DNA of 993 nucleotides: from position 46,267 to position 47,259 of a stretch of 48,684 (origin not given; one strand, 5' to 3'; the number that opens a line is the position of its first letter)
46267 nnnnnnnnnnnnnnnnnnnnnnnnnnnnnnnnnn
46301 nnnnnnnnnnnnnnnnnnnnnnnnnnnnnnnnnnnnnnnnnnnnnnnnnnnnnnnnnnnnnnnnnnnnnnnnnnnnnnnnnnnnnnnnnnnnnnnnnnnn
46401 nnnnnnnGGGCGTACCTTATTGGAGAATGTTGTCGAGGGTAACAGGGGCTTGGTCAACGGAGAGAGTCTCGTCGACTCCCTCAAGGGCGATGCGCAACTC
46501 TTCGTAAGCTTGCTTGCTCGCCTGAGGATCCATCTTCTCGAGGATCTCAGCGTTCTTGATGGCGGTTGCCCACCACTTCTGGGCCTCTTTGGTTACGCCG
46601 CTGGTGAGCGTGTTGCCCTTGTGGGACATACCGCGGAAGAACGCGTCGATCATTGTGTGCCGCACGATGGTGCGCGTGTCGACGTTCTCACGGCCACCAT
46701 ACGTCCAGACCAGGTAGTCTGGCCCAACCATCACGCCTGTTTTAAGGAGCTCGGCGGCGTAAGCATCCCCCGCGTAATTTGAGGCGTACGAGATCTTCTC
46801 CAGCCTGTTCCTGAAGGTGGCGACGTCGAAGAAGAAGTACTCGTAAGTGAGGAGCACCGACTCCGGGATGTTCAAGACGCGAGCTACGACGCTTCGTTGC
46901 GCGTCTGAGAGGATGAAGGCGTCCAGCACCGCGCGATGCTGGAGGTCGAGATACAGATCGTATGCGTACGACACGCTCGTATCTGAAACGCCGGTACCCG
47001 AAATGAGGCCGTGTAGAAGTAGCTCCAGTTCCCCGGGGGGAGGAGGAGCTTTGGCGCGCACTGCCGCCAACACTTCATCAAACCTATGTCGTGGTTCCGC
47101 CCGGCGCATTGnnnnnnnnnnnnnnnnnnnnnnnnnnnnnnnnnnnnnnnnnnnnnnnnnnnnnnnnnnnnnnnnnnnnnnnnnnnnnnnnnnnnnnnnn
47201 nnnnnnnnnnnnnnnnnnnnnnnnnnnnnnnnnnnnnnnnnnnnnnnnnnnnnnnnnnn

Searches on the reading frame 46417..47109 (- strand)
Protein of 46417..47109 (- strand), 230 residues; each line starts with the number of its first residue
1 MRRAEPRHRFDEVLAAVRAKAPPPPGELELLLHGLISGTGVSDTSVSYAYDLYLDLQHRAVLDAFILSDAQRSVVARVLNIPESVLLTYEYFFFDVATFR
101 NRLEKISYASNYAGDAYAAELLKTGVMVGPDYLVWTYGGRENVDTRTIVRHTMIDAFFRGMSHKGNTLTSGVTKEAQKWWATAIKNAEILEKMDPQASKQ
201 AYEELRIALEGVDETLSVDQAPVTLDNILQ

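Call 62: find_encoding_contigs(protein=window:46417-47109:-, flank=10000, max_places=3)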
Protein window:46417-47109:- (230 aa): 4 contigs read that carry it; 3 places shown.
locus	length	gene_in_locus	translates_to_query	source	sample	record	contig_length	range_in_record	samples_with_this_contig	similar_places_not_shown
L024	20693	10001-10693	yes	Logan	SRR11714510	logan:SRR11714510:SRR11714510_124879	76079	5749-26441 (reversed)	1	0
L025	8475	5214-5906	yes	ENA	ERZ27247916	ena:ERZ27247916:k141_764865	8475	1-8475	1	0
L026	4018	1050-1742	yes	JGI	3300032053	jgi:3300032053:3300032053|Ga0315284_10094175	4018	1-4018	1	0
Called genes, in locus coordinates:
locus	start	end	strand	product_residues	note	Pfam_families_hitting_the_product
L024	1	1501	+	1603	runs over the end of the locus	PF04565:RNA_pol_Rpb2_3 (weak), PF18823:InPase, PF00562:RNA_pol_Rpb2_6, PF04997:RNA_pol_Rpb1_1 (faint), PF00623:RNA_pol_Rpb1_2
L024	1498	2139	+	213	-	PF00210:Ferritin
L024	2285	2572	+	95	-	-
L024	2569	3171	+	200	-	-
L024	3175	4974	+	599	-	PF04998:RNA_pol_Rpb1_5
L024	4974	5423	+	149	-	-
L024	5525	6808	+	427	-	-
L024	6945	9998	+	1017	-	-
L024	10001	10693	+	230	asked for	-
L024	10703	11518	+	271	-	-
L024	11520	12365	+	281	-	-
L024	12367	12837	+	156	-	-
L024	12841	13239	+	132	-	-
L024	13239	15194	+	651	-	-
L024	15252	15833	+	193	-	-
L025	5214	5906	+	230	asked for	-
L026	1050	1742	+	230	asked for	-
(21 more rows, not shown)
